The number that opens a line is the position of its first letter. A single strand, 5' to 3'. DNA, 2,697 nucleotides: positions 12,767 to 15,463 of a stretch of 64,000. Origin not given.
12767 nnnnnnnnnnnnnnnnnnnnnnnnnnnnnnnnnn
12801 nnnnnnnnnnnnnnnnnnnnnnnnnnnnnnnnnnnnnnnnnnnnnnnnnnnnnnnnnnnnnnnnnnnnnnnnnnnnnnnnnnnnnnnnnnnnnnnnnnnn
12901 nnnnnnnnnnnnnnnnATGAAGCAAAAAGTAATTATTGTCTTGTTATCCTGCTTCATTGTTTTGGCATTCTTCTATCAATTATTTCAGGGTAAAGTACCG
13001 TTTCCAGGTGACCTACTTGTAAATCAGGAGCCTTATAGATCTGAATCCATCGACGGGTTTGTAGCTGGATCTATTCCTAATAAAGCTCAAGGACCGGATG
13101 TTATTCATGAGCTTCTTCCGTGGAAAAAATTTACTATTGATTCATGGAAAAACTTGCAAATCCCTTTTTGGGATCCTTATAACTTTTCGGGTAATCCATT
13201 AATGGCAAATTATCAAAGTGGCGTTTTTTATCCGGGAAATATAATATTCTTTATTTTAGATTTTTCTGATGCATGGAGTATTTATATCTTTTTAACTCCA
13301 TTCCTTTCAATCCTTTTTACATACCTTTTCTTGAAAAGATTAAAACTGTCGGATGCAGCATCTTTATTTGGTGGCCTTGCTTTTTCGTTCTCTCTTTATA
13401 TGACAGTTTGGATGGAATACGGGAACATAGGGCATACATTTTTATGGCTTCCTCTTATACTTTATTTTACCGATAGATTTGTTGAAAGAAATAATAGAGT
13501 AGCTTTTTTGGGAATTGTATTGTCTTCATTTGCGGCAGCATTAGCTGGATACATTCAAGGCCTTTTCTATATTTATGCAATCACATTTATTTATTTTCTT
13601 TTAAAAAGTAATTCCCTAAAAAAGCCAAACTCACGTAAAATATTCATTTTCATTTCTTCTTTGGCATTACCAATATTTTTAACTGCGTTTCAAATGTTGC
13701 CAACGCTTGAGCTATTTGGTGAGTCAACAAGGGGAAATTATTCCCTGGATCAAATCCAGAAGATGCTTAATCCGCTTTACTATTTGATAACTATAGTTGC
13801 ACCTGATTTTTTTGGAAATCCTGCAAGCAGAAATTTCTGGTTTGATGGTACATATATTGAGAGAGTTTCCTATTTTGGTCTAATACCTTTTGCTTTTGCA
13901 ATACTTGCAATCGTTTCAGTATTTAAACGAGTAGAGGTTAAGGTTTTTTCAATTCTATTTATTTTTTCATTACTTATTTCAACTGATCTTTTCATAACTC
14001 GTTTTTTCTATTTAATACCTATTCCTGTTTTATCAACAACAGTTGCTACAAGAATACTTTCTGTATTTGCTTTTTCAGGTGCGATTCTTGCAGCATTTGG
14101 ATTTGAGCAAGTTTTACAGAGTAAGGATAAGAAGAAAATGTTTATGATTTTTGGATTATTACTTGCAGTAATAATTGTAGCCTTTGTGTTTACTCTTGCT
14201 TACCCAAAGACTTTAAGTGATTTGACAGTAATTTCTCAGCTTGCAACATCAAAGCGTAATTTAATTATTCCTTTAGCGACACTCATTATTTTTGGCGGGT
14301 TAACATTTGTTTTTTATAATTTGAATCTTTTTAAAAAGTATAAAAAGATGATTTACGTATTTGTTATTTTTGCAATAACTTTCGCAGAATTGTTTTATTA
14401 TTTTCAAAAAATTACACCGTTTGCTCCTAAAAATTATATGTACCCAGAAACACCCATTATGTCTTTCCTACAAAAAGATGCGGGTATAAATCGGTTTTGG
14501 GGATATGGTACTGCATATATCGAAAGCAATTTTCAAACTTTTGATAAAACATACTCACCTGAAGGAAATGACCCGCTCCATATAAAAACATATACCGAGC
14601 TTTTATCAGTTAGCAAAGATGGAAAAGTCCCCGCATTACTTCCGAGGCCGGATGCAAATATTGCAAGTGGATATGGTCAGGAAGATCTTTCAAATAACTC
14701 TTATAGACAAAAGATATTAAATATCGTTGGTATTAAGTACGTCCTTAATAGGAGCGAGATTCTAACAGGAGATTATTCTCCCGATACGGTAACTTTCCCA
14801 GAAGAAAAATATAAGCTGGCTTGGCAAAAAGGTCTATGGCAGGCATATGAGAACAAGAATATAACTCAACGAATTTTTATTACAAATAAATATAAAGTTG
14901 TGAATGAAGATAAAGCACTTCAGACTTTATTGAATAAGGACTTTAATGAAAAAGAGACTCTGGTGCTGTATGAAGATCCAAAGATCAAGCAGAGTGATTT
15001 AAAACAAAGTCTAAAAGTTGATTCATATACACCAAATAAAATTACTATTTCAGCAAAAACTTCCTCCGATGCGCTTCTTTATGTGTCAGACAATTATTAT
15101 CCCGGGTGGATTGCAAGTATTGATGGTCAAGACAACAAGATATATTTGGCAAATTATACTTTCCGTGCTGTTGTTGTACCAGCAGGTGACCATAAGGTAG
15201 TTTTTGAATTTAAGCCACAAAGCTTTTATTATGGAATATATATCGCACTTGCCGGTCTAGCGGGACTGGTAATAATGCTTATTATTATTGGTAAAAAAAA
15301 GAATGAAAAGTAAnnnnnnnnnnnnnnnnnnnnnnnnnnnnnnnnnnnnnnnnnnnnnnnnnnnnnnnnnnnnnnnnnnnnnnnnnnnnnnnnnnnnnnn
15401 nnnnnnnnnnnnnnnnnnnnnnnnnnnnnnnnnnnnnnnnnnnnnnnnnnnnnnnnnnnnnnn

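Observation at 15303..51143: Family of four ~510-560-aa YfhO-related membrane proteins with a distinctive N-terminal H-D-(G/D)...H...R...P-(R/V)-(W/V)...N-x-G-(Y/F)-G-x-P motif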

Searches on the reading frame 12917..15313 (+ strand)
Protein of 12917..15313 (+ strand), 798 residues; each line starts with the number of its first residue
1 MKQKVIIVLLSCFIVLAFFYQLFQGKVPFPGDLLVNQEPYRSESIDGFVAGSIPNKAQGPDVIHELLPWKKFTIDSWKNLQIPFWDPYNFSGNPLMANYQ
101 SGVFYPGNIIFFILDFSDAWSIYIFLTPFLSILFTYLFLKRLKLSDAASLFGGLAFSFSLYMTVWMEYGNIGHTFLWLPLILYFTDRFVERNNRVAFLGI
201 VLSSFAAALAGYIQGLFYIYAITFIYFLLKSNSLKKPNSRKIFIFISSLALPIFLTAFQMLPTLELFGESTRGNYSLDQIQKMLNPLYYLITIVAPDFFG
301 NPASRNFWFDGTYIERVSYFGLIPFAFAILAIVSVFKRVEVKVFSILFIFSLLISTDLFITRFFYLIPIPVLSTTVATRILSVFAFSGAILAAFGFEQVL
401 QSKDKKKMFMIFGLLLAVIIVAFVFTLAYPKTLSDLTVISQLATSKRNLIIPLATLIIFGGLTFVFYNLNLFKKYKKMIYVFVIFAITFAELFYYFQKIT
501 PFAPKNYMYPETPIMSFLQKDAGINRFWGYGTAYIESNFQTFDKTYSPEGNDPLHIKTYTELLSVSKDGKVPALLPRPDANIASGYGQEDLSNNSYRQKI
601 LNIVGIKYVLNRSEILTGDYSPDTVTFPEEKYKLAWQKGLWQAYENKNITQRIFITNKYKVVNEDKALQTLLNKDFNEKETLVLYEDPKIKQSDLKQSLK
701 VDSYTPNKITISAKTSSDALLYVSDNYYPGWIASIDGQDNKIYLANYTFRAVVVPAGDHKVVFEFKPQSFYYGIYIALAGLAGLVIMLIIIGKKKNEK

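Call 5: search_protein_families(library=pfam, proteins=[window:12917-15313:+], max_evalue=1)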
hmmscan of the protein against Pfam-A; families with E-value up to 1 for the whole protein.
window:12917-15313:+ (798 aa): 1 family
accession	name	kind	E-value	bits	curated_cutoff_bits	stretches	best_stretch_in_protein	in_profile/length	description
PF09586.16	YfhO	-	3.3e-25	89.1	28.5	2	695-776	751-834/835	Bacterial membrane protein YfhO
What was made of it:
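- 12917..15313 (+): YfhO-family GT-C gene (798 aa) immediately upstream of A. Pfam PF09586 89.1 bits (call 5).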

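Call 74: find_homologous_proteins(query=A3, max_evalue=0.00001)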
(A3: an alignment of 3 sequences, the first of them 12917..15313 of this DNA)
Query A3 (3 sequences) (798 aa, profile of the alignment): 1061 proteins with E <= 0.00001 among 8000 candidates; the best 120 are listed.
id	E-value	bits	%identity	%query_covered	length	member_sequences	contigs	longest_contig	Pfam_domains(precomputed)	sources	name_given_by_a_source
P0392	0.0e+0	1317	100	100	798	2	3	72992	PF09586.17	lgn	-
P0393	2.4e-292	990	65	100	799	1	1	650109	PF09586.17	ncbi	-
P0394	5.9e-288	976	62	99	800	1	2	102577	PF09586.17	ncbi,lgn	-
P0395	8.8e-280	949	59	99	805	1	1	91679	PF09586.17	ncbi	-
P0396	1.3e-277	942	59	98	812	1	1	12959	PF09586.17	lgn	-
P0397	6.6e-276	936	59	97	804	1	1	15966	PF09586.17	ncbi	-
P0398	1.0e-275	935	59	98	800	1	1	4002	PF09586.17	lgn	-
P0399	6.4e-275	933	59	98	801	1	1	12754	PF09586.17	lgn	-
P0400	2.0e-274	931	59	98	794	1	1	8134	PF09586.17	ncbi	-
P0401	4.2e-274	930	60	99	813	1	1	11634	PF09586.17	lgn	-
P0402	4.9e-274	930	59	99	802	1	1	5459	PF09586.17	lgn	-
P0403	2.4e-273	927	61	99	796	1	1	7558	PF09586.17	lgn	-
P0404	3.0e-272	924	58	98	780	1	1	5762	PF09586.17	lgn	-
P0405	4.7e-272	923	59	99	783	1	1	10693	PF09586.17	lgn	-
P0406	5.7e-272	923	32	99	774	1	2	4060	PF09586.17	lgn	-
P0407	1.7e-271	921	57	97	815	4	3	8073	PF09586.17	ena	-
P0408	4.5e-271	920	59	98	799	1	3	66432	PF09586.17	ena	-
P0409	5.9e-270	916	56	99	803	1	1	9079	PF09586.17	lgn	-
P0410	1.3e-268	912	58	96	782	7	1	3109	PF09586.17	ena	-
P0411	1.2e-267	909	57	99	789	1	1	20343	PF09586.17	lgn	-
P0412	3.7e-267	907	54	100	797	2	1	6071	PF09586.17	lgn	-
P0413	2.7e-266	904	55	99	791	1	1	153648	PF09586.17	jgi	jgi:hypothetical protein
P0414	2.8e-264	897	57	97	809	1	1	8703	PF09586.17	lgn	-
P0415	1.3e-262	892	56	98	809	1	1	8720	PF09586.17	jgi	-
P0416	2.2e-261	888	57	98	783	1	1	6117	PF09586.17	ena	-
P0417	2.7e-257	874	51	100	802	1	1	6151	PF09586.17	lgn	-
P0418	5.1e-257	873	52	96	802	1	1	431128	PF09586.17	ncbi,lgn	ncbi:MAG: YfhO family protein [Candidatus Levyibacteriota bacterium]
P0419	1.8e-254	865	48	100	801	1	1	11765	PF09586.17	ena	-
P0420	3.5e-253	861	51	100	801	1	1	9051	PF10131.16,PF09586.17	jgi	jgi:uncharacterized membrane protein YfhO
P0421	5.1e-253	860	50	98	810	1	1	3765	PF09586.17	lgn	-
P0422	1.4e-252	859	48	98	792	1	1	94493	PF09586.17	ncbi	-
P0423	1.6e-252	859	47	100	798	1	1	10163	PF09586.17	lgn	-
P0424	9.6e-252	856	54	98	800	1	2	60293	PF09586.17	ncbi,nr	ncbi:MAG TPA: YfhO family protein [Patescibacteria group bacterium]|nr:YfhO family protein [Patescib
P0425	1.2e-251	856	48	98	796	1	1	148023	PF09586.17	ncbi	-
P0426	2.4e-251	855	32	94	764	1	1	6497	PF09586.17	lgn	-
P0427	5.0e-251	854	49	97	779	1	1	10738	PF09586.17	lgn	-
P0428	7.8e-251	853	53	100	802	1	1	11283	PF09586.17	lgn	-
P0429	1.1e-250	853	49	100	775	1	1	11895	PF09586.17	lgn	-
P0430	1.9e-250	852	48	98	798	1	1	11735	PF09586.17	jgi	jgi:uncharacterized membrane protein YfhO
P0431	5.7e-250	850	52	97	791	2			PF09586.17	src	-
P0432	1.6e-249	849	48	97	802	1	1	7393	PF09586.17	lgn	-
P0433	2.6e-249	848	32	95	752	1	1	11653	PF09586.17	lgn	-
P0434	3.0e-249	848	49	100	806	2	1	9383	PF09586.17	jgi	-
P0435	6.5e-249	847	51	98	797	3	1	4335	PF09586.17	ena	-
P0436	7.0e-249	847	52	100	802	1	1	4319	PF09586.17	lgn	-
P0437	1.7e-248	845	31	95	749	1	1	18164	PF09586.17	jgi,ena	-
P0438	2.0e-248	845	52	100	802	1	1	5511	PF09586.17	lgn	-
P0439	2.1e-248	845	51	98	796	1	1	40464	PF09586.17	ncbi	-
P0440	2.7e-248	845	51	99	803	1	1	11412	PF09586.17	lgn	-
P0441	2.7e-248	845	51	100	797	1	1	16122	PF09586.17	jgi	jgi:hypothetical protein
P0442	3.1e-248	844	47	99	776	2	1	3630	PF09586.17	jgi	-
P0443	3.4e-248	844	51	96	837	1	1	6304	PF09586.17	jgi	jgi:hypothetical protein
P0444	4.9e-248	844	54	98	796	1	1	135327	PF09586.17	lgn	-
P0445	5.3e-248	844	36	98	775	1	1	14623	PF09586.17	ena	-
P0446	7.4e-248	843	33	93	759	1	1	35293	PF09586.17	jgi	jgi:hypothetical protein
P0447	1.5e-247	842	48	100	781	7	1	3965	PF09586.17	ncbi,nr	ncbi:YfhO family protein, partial [Patescibacteria group bacterium]|nr:YfhO family protein [Patescib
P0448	2.1e-247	842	49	95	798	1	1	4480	PF09586.17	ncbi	-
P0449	2.2e-247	842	49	97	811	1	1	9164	PF09586.17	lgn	-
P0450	6.6e-247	840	50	100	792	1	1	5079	PF09586.17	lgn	-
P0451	1.3e-246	839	32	95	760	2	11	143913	PF09586.17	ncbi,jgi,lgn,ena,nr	ncbi:MAG TPA: YfhO family protein [Patescibacteria group bacterium]|jgi:hypothetical protein|nr:YfhO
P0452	2.4e-246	838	49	100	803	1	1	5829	PF09586.17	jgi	jgi:hypothetical protein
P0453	2.7e-246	838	31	95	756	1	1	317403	PF09586.17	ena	-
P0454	3.3e-246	838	49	98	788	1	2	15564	PF09586.17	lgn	-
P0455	5.1e-246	837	51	97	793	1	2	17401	PF09586.17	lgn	-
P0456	8.6e-246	836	46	100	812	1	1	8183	PF09586.17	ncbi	-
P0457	8.8e-246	836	32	96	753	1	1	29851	PF09586.17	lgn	-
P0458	1.7e-245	835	47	100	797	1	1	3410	PF09586.17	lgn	-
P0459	1.8e-245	835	48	100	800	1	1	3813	PF09586.17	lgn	-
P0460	2.2e-245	835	35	95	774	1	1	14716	PF09586.17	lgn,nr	nr:YfhO family protein [Candidatus Levybacteria bacterium]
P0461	4.0e-245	834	47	99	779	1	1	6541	PF09586.17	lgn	-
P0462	4.4e-245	834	50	99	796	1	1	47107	PF09586.17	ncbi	-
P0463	4.8e-245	834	50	100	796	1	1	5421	PF09586.17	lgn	-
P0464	6.7e-245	833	49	99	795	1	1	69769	PF09586.17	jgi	jgi:uncharacterized membrane protein YfhO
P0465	8.2e-245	833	32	95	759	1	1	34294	PF09586.17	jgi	jgi:hypothetical protein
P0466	1.6e-244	832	46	97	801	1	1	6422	PF09586.17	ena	-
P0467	3.6e-244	831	48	100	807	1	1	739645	PF09586.17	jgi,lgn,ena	-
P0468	3.8e-244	831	51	99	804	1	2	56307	PF09586.17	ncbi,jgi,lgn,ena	-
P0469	3.9e-244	831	49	100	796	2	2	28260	PF09586.17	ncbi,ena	-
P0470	4.9e-244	830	33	95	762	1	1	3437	PF09586.17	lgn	-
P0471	6.5e-244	830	48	98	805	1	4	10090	PF09586.17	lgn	-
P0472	2.6e-243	828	48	98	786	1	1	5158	PF09586.17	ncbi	-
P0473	3.2e-243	828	47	99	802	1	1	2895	PF09586.17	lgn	-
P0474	4.9e-243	827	50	100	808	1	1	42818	PF09586.17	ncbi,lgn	-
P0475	5.5e-243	827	45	99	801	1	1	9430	PF09586.17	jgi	jgi:hypothetical protein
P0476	1.0e-242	826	48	98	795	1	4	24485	PF09586.17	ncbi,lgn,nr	ncbi:MAG: YfhO family protein [Candidatus Levybacteria bacterium]|nr:YfhO family protein [Candidatus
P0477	2.0e-242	825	31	95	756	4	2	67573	PF09586.17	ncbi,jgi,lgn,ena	jgi:hypothetical protein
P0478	2.5e-242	825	32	96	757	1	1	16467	PF09586.17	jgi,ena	-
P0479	2.6e-242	825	34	97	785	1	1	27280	PF09586.17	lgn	-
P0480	3.5e-242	824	33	95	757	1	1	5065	PF09586.17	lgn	-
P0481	1.0e-241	823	48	96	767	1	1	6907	PF09586.17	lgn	-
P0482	1.9e-241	822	31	93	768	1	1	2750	PF09586.17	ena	-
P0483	2.1e-241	822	47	97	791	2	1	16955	PF09586.17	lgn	-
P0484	2.6e-241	821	50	100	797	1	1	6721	PF09586.17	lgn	-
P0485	2.9e-241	821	47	98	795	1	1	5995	PF09586.17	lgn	-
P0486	3.4e-241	821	30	95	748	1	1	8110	PF09586.17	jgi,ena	-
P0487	4.0e-241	821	45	98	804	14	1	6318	PF09586.17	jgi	-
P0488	6.0e-241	820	33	96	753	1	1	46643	PF09586.17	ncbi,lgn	-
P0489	6.2e-241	820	48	98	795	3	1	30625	PF09586.17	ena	-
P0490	6.7e-241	820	50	96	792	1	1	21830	PF09586.17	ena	-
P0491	1.1e-240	819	49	96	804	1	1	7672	PF09586.17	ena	-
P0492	1.1e-240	819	33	93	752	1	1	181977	PF09586.17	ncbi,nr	ncbi:MAG: YfhO family protein [Candidatus Levybacteria bacterium]|nr:YfhO family protein [Candidatus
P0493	3.0e-240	818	48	100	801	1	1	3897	PF09586.17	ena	-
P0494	3.1e-240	818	48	99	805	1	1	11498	PF09586.17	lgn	-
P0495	3.3e-240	818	48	98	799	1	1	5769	PF09586.17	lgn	-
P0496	4.6e-240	817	49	99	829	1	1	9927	PF09586.17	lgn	-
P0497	4.6e-240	817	48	99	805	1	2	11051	PF09586.17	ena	-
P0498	4.8e-240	817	48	100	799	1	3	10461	PF09586.17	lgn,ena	-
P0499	5.0e-240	817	48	96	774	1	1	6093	PF09586.17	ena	-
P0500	1.1e-239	816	44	97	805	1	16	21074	PF09586.17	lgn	-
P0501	1.2e-239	816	33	95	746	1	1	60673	PF09586.17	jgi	jgi:hypothetical protein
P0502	2.4e-239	815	32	94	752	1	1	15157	PF09586.17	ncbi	-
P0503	2.5e-239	815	50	96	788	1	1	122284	PF09586.17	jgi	jgi:hypothetical protein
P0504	2.6e-239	815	48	99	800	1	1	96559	PF09586.17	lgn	-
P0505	3.9e-239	814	48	99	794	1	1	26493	PF09586.17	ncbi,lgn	-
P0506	4.6e-239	814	29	93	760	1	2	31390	PF09586.17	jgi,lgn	jgi:hypothetical protein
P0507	6.2e-239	814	50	96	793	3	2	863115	PF09586.17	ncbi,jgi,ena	-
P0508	7.0e-239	813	46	98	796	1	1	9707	PF09586.17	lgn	-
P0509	1.2e-238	813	32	95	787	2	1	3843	PF09586.17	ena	-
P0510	1.3e-238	813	44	99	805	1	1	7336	PF09586.17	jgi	-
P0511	1.4e-238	812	46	99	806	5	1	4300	PF09586.17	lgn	-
